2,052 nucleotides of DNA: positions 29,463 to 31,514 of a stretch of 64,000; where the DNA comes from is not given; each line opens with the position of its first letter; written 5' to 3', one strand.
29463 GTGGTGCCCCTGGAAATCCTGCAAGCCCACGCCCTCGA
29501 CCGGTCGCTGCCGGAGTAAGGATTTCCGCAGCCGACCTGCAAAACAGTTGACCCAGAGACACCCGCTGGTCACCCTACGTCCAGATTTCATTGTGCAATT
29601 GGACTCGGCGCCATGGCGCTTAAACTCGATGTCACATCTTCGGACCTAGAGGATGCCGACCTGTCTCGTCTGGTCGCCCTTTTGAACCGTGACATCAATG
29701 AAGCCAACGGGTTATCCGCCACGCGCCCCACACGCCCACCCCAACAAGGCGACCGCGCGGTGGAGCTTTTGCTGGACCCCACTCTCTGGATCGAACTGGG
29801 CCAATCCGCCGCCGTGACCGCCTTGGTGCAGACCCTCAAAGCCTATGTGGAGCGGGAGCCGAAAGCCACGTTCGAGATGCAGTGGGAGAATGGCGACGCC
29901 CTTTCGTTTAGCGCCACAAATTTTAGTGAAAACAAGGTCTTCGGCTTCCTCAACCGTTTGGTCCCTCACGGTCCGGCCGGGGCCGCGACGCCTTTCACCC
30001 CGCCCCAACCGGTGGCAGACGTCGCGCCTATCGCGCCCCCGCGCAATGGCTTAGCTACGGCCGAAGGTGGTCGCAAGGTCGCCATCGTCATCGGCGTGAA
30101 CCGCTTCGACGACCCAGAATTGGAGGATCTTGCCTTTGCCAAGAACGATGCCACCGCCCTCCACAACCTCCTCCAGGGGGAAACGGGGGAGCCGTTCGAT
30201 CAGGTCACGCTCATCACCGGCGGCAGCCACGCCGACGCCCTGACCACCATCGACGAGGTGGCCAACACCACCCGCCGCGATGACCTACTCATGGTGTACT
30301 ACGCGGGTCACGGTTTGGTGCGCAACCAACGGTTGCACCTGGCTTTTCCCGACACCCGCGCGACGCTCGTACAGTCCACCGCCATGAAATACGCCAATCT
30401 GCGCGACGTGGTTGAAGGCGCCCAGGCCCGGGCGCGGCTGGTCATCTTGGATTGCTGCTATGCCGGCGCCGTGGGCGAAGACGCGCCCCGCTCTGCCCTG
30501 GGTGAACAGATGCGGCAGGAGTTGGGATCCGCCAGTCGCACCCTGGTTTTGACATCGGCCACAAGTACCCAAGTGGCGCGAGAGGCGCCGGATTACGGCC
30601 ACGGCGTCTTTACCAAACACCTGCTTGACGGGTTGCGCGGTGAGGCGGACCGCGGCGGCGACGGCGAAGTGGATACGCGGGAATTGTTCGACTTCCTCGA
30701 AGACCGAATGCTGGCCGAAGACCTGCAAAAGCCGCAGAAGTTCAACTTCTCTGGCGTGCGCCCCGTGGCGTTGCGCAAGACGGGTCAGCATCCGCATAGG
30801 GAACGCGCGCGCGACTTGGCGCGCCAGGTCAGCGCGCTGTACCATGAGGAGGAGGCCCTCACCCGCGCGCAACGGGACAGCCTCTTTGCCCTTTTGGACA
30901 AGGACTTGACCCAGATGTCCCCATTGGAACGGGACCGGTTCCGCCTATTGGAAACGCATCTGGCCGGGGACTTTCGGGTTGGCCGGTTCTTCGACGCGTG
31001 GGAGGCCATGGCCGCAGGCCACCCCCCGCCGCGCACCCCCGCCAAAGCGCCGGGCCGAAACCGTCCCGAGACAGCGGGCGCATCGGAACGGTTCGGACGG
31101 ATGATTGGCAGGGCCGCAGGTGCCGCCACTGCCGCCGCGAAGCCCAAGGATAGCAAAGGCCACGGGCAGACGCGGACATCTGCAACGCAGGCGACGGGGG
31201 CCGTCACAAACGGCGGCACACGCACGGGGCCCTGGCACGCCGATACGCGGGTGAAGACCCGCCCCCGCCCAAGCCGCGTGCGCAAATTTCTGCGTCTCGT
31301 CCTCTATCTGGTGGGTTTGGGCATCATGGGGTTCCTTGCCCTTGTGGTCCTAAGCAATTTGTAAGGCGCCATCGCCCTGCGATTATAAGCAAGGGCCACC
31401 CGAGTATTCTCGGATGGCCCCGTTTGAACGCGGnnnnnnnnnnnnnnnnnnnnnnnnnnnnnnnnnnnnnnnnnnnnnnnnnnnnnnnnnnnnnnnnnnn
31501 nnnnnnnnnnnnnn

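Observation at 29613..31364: Tail-anchored caspase-like protease with an unassigned N-terminal adaptor-like domain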

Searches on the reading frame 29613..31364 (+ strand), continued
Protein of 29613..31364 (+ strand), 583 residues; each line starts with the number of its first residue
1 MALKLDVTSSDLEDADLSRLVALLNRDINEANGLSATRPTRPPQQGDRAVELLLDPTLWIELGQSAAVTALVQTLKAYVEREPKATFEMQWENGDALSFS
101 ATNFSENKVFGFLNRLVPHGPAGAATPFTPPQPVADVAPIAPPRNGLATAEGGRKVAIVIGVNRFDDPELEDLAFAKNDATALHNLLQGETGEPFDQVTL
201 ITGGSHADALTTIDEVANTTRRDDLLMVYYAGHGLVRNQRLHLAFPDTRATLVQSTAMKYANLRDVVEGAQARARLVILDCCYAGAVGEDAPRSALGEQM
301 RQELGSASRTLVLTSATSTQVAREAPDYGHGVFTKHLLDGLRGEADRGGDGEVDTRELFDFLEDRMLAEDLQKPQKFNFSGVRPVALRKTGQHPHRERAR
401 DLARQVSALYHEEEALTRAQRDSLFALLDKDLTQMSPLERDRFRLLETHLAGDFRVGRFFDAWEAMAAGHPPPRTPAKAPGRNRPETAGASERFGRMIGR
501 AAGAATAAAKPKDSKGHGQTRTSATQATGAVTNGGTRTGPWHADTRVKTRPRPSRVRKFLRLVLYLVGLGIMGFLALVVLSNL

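Call 40: predict_structure(alignment_id=A1)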
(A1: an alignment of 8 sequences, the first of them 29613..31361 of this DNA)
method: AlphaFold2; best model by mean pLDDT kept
length: 583 residues; sequences in the alignment: 8
mean_pLDDT: 60.1   pTM: 0.49
mean pLDDT of the five models: 60.1, 59.6, 53.2, 49.8, 46.3
residues with pLDDT >= 90: 17; 70-90: 212; 50-70: 153; < 50: 201
segments of 3 or more residues with pLDDT < 50: 1-5, 7-12, 15-18, 24-47, 60-63, 117-151, 169-172, 246-256, 284-294, 320-322, 325-327, 469-555
pLDDT, mean of each block of 10 residues (from residue 1): 43 49 47 32 46 55 52 64 63 64 65 48 25 30 30 81 55 66 82 81 72 86 90 59 47 46 81 86 40 56 69 67 53 82 79 85 78 72 74 73 86 85 88 80 80 73 69 35 30 28 27 30 28 26 26 49 79 85 73
secondary structure, 60 per line:
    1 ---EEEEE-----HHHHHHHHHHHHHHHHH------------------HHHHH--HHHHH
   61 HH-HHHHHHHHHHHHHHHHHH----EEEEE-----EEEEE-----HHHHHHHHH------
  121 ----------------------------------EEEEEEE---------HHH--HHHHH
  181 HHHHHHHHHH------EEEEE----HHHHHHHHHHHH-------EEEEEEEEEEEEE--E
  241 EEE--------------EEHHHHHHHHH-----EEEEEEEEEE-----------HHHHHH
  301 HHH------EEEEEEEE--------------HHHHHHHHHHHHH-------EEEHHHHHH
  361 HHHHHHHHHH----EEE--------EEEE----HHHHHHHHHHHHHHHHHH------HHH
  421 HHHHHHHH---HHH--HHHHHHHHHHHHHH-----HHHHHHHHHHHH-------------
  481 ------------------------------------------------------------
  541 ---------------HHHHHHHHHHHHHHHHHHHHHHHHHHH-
elements in order: E4-8 H14-30 H49-53 H56-62 H64-81 E86-90 E96-100 H106-114 E155-161 H176-190 E197-201 H206-217 E225-237 E240-243 H260-268 E274-283 H295-303 E310-317 H332-344 E352-354 H355-370 E375-377 E386-389 H394-411 H418-428 H437-450 H456-467 H556-582

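Call 52: search_solved_structures(query=window:29613-31361:+, max_evalue=0.01, show_alignments=1)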
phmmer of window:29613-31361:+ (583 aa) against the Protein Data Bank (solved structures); distinct sequences matched with E-value up to 0.01: 0.

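Call 54: fold_search(model_id=the predicted structure, library=pdb)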
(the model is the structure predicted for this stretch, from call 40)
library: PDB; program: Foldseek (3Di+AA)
matches with E <= 10: 607; with E <= 0.001: 77
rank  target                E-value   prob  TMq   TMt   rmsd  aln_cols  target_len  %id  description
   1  3bij_B                3.7e-08  1.00  0.26  0.53   8.0       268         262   16  Crystal structure of protein GSU0716 from Geobacter sulfurreducens. Northeast Structural Genomics target GsR13 (released 2007-12-11)
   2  3bij_C                5.4e-08  1.00  0.27  0.55   7.6       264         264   17  Crystal structure of protein GSU0716 from Geobacter sulfurreducens. Northeast Structural Genomics target GsR13 (released 2007-12-11)
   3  8v4x_E                8.5e-08  1.00  0.31  0.47   4.8       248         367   17  Structure of MALT1 in complex with an allosteric inhibitor (released 2024-05-01)
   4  4i1p_C                1.1e-07  1.00  0.27  0.40   6.7       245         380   18  Human MALT1 (caspase-IG3) in complex with activity based-probe (released 2014-07-09)
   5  8v4x_F                1.1e-07  1.00  0.29  0.46   6.3       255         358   16  Structure of MALT1 in complex with an allosteric inhibitor (released 2024-05-01)
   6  8v4x_C                1.3e-07  1.00  0.29  0.45   5.4       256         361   16  Structure of MALT1 in complex with an allosteric inhibitor (released 2024-05-01)
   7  8v4x_D                1.4e-07  1.00  0.29  0.44   5.6       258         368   17  Structure of MALT1 in complex with an allosteric inhibitor (released 2024-05-01)
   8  3uo8_C                1.5e-07  1.00  0.30  0.46   4.6       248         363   19  Crystal structure of the MALT1 paracaspase (P1 form) (released 2011-12-21)
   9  7qp0_B                1.5e-07  1.00  0.28  0.57   5.4       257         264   15  Crystal structure of metacaspase from candida glabrata with magnesium (released 2023-01-11)
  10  4i1p_A                1.9e-07  1.00  0.29  0.44   6.2       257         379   17  Human MALT1 (caspase-IG3) in complex with activity based-probe (released 2014-07-09)
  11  3v4o_A                2.0e-07  1.00  0.29  0.67   5.4       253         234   18  Human MALT1 (caspase domain) in complex with an irreversible peptidic inhibitor (released 2012-03-14)
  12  8v4x_B                3.0e-07  1.00  0.28  0.43   6.0       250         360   18  Structure of MALT1 in complex with an allosteric inhibitor (released 2024-05-01)
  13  8v4x_A                3.1e-07  1.00  0.27  0.42   6.5       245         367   18  Structure of MALT1 in complex with an allosteric inhibitor (released 2024-05-01)
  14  3bij_A                3.5e-07  1.00  0.27  0.54   7.0       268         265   17  Crystal structure of protein GSU0716 from Geobacter sulfurreducens. Northeast Structural Genomics target GsR13 (released 2007-12-11)
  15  7ak1                  4.2e-07  1.00  0.27  0.44   4.8       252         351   17  Human MALT1(329-729) in complex with a chromane urea containing inhibitor (released 2020-12-09)
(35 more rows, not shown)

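Call 61: search_dna_similar(query=window:29613-31361:+, collection=plasmids, mode=protein, max_rows=12, max_evalue=1e-8)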
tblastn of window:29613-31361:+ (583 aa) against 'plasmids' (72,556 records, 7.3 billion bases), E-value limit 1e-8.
Records with a match: 63; places in all: 67; records where one place covers at least 80% of the query: 0.
Best place of each record, by identity: <60% 63.
By first word of the organism name: Streptomyces 21; Nonomuraea 3; Sinorhizobium 3; Clostridium 3; Nostoc 2; Stanieria 2; Chondrinema 2; Acaryochloris 2; Allocoleopsis 2; Agrobacterium 2; and 18 more.
By predicted mobility (MOB-suite, as given by PLSDB): non-mobilizable 39; mobilizable 14; conjugative 10.
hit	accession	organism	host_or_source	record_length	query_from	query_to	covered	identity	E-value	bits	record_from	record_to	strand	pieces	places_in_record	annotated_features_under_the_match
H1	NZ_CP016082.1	Streptomyces sp. SAT1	Adenophora trachelioides Maxim.,single ...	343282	9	348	58%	27.5%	3e-15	87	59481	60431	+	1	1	caspase family protein | hypothetical protein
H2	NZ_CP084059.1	Nonomuraea gerenzanensis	mixed culture,soil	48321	153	376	38%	34.2%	1e-20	104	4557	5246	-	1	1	caspase family protein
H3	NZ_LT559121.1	Nonomuraea gerenzanensis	-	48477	153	376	38%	34.2%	1e-20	104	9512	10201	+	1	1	caspase family protein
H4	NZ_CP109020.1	Streptomyces melanogenes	-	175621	144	394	43%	30.2%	5e-14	84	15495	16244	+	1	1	hypothetical protein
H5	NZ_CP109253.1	Streptomyces anulatus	-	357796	153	389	41%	31.6%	6e-14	83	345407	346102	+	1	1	caspase family protein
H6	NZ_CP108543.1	Streptomyces sp. NBC_01213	-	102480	142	377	40%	31.6%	1e-17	95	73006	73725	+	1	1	hypothetical protein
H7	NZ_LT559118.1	Nonomuraea gerenzanensis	-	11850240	148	379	40%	32.1%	3e-17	94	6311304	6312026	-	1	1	none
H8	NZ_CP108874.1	Streptomyces sp. NBC_00826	-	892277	153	387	40%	31.4%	2e-10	72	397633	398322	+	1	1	caspase family protein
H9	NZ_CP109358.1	Streptomyces sp. NBC_01562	-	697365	157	375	38%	33.6%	8e-14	83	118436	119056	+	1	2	none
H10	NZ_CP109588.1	Streptomyces sp. NBC_01362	-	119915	153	387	40%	30.6%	2e-9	69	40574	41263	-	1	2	caspase family protein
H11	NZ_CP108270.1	Streptomyces sp. NBC_00046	-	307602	153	387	40%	30.6%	1e-9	69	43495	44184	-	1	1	caspase family protein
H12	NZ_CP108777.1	Embleya sp. NBC_00896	-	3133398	158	378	38%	32.5%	1e-13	82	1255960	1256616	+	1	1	none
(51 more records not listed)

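Call 62: search_dna_similar(query=window:29613-31361:+, collection=phages, mode=protein, max_rows=8, max_evalue=0.00001)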
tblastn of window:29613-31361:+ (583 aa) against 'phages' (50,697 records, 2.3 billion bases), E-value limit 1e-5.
Records with a match: 2; places in all: 2; records where one place covers at least 80% of the query: 0.
Best place of each record, by identity: <60% 2.
By first word of the organism name: Salmonella 1; Bacteriophage 1.
By host as written in the record: Homo sapiens 1; - 1.
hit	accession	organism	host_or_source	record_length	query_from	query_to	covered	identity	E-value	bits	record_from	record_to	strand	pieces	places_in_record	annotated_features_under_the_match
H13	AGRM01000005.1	Salmonella enterica subsp. houtenae str. ATCC BAA-1581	Homo sapiens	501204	151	391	41%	27.9%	2e-7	60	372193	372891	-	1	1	ICE-like protease p20 domain protein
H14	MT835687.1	Bacteriophage sp.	human fecal samples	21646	139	345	36%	24.8%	2e-9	67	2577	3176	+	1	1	record has no annotation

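Call 63: get_annotated_region(hit=H1, flank=4000)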
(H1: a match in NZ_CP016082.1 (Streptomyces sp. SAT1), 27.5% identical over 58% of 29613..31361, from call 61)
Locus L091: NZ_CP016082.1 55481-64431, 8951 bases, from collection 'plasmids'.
description: Streptomyces sp. SAT1 plasmid unnamed2, complete sequence
organism: Streptomyces sp. SAT1 (NCBI taxid 1849967)
taxonomy: Bacteria; Actinomycetota; Actinomycetes; Kitasatosporales; Streptomycetaceae; Streptomyces; Streptomyces sp. SAT1
host: -; source: Adenophora trachelioides Maxim.,single colony; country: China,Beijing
typing (MOB-suite, as given by PLSDB): non-mobilizable
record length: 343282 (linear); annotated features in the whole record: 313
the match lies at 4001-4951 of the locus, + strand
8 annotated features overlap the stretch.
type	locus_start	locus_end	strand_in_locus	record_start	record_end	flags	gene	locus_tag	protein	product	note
CDS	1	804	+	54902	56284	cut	-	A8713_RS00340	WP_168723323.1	STM4012 family radical SAM protein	-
CDS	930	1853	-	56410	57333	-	-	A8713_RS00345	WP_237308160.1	EamA family transporter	-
CDS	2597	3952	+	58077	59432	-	-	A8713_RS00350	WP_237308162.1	tetratricopeptide repeat protein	-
CDS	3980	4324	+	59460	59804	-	-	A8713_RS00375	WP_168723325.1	hypothetical protein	-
CDS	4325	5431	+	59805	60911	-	-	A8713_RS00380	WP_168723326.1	caspase family protein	GO:0006508 - proteolysis [Evidence IEA]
CDS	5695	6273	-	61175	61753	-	-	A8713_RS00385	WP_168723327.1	restriction endonuclease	-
CDS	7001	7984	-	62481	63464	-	-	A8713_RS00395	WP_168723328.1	alpha/beta hydrolase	-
CDS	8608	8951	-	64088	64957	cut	-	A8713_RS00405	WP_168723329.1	alpha/beta hydrolase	-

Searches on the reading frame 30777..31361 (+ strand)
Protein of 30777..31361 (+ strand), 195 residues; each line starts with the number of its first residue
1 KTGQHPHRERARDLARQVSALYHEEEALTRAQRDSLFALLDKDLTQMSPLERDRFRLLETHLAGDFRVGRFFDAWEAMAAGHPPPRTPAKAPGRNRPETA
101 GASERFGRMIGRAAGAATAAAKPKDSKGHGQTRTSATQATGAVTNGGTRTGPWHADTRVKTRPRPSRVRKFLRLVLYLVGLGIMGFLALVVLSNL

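Call 7: search_protein_families(library=ncbifam, proteins=[window:30777-31361:+], max_evalue=10)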
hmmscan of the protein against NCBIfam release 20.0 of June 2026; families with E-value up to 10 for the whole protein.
seq(195 aa): 0 families

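Call 8: search_protein_families(library=pfam, proteins=[window:30777-31361:+], max_evalue=10)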
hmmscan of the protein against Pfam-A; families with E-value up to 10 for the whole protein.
seq(195 aa): 1 family
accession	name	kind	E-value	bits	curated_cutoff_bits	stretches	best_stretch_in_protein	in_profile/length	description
PF21198.3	ASH2L-like_WH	-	0.15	12.8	25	1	11-49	63-101/104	Set1/Ash2 histone methyltransferase complex subunit ASH2-like, WH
